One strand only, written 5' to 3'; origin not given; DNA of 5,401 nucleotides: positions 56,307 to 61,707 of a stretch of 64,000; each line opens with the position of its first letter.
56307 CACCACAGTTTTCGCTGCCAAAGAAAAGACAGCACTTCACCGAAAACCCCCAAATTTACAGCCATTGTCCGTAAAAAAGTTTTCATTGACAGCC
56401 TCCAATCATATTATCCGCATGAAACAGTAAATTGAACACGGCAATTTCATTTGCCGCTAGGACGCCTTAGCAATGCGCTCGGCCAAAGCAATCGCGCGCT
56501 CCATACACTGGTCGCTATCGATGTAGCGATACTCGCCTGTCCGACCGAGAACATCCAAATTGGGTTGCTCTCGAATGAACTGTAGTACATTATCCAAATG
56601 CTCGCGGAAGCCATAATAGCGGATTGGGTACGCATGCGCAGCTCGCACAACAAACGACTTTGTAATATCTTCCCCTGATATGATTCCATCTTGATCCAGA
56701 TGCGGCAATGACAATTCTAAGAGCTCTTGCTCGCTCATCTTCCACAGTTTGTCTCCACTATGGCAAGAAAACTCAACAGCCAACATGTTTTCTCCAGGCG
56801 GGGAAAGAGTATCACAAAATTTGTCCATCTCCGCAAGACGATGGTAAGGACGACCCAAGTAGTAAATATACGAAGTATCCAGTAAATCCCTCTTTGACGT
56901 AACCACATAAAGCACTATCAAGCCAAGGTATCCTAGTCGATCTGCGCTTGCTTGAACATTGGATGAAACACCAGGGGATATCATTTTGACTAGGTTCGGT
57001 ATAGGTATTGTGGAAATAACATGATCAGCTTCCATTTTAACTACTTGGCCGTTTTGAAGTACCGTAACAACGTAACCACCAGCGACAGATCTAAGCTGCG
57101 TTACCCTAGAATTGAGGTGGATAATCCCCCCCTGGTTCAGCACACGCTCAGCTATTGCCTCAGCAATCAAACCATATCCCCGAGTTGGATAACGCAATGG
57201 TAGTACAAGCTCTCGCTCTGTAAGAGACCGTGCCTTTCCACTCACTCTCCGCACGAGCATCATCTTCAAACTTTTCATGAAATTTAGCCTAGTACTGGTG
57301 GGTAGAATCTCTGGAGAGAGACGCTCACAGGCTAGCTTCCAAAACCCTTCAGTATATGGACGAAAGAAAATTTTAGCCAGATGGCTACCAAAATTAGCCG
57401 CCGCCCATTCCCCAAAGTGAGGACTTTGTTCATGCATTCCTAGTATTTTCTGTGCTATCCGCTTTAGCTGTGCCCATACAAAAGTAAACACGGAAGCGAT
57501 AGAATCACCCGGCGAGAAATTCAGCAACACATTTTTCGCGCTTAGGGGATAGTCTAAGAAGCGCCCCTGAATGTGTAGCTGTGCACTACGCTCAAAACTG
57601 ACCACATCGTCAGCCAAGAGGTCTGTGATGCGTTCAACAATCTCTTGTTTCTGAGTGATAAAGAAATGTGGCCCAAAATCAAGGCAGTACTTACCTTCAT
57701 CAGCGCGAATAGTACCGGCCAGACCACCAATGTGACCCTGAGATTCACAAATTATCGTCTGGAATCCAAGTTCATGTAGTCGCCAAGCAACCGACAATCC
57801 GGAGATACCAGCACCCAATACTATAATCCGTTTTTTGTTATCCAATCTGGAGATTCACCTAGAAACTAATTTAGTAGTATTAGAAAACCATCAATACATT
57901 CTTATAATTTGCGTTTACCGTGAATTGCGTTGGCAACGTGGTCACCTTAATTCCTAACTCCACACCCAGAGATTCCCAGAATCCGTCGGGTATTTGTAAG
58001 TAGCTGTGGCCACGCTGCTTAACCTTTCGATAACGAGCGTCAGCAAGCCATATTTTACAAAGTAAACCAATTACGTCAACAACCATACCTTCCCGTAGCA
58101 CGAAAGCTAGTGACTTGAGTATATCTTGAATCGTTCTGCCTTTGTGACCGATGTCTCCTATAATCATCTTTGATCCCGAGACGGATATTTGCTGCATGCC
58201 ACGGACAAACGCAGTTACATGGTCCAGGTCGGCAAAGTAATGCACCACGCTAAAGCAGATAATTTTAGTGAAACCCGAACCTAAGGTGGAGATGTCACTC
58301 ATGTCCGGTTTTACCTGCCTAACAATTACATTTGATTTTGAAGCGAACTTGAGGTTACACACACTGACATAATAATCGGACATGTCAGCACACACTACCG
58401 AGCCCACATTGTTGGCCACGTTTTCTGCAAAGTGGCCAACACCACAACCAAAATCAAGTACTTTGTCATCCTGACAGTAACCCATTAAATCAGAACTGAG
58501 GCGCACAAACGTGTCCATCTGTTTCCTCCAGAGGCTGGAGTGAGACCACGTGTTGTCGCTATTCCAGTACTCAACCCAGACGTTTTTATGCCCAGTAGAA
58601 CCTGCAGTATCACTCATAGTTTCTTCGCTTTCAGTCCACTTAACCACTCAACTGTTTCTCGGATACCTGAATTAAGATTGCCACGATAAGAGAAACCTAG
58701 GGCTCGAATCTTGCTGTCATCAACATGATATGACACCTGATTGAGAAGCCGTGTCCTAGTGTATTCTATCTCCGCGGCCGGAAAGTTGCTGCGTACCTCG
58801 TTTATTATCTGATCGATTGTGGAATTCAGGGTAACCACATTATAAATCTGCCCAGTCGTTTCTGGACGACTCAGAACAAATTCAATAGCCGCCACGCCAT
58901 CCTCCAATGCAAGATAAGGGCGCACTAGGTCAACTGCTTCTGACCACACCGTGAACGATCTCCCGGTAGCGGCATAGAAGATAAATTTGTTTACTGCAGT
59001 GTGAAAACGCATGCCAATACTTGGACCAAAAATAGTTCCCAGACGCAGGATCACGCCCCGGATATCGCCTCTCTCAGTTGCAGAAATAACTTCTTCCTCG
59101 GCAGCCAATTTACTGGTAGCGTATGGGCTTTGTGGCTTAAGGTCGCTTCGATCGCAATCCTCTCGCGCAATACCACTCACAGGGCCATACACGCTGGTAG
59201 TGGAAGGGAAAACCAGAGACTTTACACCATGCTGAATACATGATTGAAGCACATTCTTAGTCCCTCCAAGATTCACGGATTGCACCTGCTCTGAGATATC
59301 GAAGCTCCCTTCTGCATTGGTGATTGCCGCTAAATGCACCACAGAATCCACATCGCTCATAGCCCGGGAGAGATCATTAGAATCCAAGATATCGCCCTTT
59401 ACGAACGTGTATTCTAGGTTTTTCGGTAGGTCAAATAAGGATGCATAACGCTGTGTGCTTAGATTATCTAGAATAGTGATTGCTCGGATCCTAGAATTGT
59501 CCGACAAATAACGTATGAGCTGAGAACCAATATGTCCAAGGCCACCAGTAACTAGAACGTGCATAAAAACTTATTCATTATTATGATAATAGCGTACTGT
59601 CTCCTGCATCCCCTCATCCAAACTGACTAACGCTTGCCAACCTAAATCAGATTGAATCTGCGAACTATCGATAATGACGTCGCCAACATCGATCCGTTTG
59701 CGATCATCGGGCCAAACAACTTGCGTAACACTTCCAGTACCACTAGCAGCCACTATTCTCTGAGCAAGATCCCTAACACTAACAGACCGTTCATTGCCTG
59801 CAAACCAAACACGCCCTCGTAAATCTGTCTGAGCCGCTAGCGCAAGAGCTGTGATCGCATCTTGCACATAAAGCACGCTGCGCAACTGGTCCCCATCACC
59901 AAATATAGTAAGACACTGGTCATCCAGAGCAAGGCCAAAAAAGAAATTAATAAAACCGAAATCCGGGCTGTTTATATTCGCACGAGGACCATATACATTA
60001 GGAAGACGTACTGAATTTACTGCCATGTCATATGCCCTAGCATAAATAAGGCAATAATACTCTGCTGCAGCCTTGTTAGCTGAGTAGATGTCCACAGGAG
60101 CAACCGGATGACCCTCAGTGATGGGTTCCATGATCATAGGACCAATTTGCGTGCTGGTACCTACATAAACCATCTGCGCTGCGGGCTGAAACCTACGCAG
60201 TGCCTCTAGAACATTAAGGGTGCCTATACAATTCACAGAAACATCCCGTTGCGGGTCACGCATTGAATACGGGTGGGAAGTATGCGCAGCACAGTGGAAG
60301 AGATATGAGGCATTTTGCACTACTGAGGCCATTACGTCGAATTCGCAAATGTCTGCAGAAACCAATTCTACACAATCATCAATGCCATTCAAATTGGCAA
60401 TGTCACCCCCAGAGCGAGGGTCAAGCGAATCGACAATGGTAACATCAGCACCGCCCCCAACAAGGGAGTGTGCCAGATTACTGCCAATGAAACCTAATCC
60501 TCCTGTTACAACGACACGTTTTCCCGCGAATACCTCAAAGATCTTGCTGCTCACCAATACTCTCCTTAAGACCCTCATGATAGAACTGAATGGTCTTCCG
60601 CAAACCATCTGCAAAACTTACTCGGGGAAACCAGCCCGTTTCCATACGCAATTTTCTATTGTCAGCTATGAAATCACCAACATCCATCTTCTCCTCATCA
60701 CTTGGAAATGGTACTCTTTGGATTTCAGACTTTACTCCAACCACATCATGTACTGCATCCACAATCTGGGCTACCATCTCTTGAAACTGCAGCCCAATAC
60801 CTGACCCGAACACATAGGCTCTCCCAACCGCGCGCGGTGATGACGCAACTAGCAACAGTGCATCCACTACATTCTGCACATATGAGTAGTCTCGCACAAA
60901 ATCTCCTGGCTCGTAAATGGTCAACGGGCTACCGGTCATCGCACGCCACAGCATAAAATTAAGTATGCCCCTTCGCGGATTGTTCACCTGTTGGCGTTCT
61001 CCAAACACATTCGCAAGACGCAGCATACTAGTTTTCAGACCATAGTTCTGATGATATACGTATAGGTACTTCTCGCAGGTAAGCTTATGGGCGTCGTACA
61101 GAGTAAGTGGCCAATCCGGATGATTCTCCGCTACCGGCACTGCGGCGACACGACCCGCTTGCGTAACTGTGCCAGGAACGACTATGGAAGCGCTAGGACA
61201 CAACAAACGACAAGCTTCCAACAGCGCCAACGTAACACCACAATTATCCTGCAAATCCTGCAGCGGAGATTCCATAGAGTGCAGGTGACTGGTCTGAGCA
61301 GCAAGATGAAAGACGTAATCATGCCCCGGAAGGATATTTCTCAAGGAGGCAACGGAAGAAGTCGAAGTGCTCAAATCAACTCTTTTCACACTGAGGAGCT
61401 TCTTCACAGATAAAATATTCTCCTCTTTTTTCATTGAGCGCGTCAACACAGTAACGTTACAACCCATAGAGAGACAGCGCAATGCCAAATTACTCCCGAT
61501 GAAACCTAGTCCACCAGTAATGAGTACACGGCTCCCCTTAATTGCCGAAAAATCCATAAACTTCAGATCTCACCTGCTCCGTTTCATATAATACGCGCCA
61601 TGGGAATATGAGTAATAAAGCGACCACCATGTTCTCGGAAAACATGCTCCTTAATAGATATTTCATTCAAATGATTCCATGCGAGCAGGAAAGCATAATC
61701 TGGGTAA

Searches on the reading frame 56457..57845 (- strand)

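Call 41: search_protein_families(library=pfam, proteins=[window:56457-57845:-], max_evalue=0.00001)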
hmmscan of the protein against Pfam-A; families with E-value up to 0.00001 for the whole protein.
window:56457-57845:- (462 aa): 3 families
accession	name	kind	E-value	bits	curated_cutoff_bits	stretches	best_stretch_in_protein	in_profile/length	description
PF01593.30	Amino_oxidase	-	1.6e-33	117.1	19.8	1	14-385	1-363/443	Flavin containing amine oxidoreductase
PF13450.12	NAD_binding_8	-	2.3e-12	47.4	21.9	1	9-72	1-63/68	NAD(P)-binding Rossmann-like domain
PF01266.30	DAO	-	1.4e-07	31.8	27.9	0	6-40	1-35/353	FAD dependent oxidoreductase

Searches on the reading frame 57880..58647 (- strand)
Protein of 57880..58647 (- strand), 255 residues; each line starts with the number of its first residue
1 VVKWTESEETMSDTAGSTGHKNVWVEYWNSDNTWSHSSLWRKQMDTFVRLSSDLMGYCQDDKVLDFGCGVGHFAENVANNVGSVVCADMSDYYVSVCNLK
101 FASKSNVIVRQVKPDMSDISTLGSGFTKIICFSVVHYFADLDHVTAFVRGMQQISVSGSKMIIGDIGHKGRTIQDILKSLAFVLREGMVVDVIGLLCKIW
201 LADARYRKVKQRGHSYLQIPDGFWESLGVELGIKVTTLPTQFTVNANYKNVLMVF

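Call 41: search_protein_families(library=pfam, proteins=[window:57880-58647:-], max_evalue=0.00001)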
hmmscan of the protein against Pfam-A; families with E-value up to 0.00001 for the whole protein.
window:57880-58647:- (255 aa): 4 families
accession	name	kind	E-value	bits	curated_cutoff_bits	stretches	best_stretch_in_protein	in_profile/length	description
PF13649.12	Methyltransf_25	-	5.4e-10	40.3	27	1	63-147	1-86/97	Methyltransferase domain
PF08241.18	Methyltransf_11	-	9.5e-09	36.2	21.2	1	64-149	1-81/95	Methyltransferase domain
PF08242.18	Methyltransf_12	-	1.8e-08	35.5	30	1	64-148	1-88/98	Methyltransferase domain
PF13847.12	Methyltransf_31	-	1.7e-07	31.5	27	1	60-180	4-126/145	Methyltransferase domain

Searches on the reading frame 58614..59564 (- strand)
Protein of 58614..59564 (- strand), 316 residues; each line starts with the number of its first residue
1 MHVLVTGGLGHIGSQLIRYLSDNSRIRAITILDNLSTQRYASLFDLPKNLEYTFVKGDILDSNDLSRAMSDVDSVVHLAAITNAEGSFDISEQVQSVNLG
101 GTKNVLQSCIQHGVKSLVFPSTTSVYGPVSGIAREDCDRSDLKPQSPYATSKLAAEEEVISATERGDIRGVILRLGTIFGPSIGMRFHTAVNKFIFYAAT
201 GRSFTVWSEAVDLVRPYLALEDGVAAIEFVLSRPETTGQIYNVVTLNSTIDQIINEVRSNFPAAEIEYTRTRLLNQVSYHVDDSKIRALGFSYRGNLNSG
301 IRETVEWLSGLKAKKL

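Call 41: search_protein_families(library=pfam, proteins=[window:58614-59564:-], max_evalue=0.00001)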
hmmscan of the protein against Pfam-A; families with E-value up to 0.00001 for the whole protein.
window:58614-59564:- (316 aa): 7 families
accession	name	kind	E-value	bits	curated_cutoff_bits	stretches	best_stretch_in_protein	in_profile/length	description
PF01370.27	Epimerase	-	2.2e-45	155.4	20.9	1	3-243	1-239/240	NAD dependent epimerase/dehydratase family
PF16363.11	GDP_Man_Dehyd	-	1.3e-31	110.7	27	1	4-304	1-332/332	GDP-mannose 4,6 dehydratase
PF01073.25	3Beta_HSD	-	1.8e-31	109.7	22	1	4-183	1-186/280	3-beta hydroxysteroid dehydrogenase/isomerase family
PF07993.18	NAD_binding_4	-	1.3e-15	57.8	20.1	1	5-186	1-216/258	Male sterility protein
PF02719.21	Polysacc_synt_2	-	4.6e-14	52.7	20.2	1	3-129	1-135/293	Polysaccharide biosynthesis protein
PF04321.23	RmlD_sub_bind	-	5.5e-14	52.3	27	1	1-181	1-154/287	RmlD substrate binding domain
PF13460.12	NAD_binding_10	-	1.1e-11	45.3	27.2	1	7-161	1-133/184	NAD(P)H-binding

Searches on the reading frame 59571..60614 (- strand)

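Call 41: search_protein_families(library=pfam, proteins=[window:59571-60614:-], max_evalue=0.00001)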
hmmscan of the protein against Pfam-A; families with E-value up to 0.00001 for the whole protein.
window:59571-60614:- (347 aa): 6 families
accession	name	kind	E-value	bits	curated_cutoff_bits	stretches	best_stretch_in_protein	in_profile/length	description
PF01370.27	Epimerase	-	1.7e-43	149.2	20.9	1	34-268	1-235/240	NAD dependent epimerase/dehydratase family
PF16363.11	GDP_Man_Dehyd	-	3.6e-43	148.7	27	1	36-339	2-332/332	GDP-mannose 4,6 dehydratase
PF01073.25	3Beta_HSD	-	2.1e-17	63.5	22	1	35-263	1-231/280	3-beta hydroxysteroid dehydrogenase/isomerase family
PF02719.21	Polysacc_synt_2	-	3.5e-12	46.6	20.2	1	34-293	1-249/293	Polysaccharide biosynthesis protein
PF04321.23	RmlD_sub_bind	-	2.2e-11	43.8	27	1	33-295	2-235/287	RmlD substrate binding domain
PF07993.18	NAD_binding_4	-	6e-07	29.3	20.1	0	96-224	83-218/258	Male sterility protein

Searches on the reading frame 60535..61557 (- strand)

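Call 41: search_protein_families(library=pfam, proteins=[window:60535-61557:-], max_evalue=0.00001)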
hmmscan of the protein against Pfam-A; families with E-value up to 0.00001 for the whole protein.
window:60535-61557:- (340 aa): 5 families
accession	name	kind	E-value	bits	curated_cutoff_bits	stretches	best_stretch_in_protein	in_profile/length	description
PF01370.27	Epimerase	-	2.7e-40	138.7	20.9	1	11-249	1-238/240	NAD dependent epimerase/dehydratase family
PF16363.11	GDP_Man_Dehyd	-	2.8e-37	129.4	27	1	12-322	1-332/332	GDP-mannose 4,6 dehydratase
PF01073.25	3Beta_HSD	-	1.9e-08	34.1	22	1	12-238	1-229/280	3-beta hydroxysteroid dehydrogenase/isomerase family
PF04321.23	RmlD_sub_bind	-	1.3e-06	28.1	27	1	10-216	2-177/287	RmlD substrate binding domain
PF02719.21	Polysacc_synt_2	-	3.6e-06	26.8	20.2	0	11-189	1-176/293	Polysaccharide biosynthesis protein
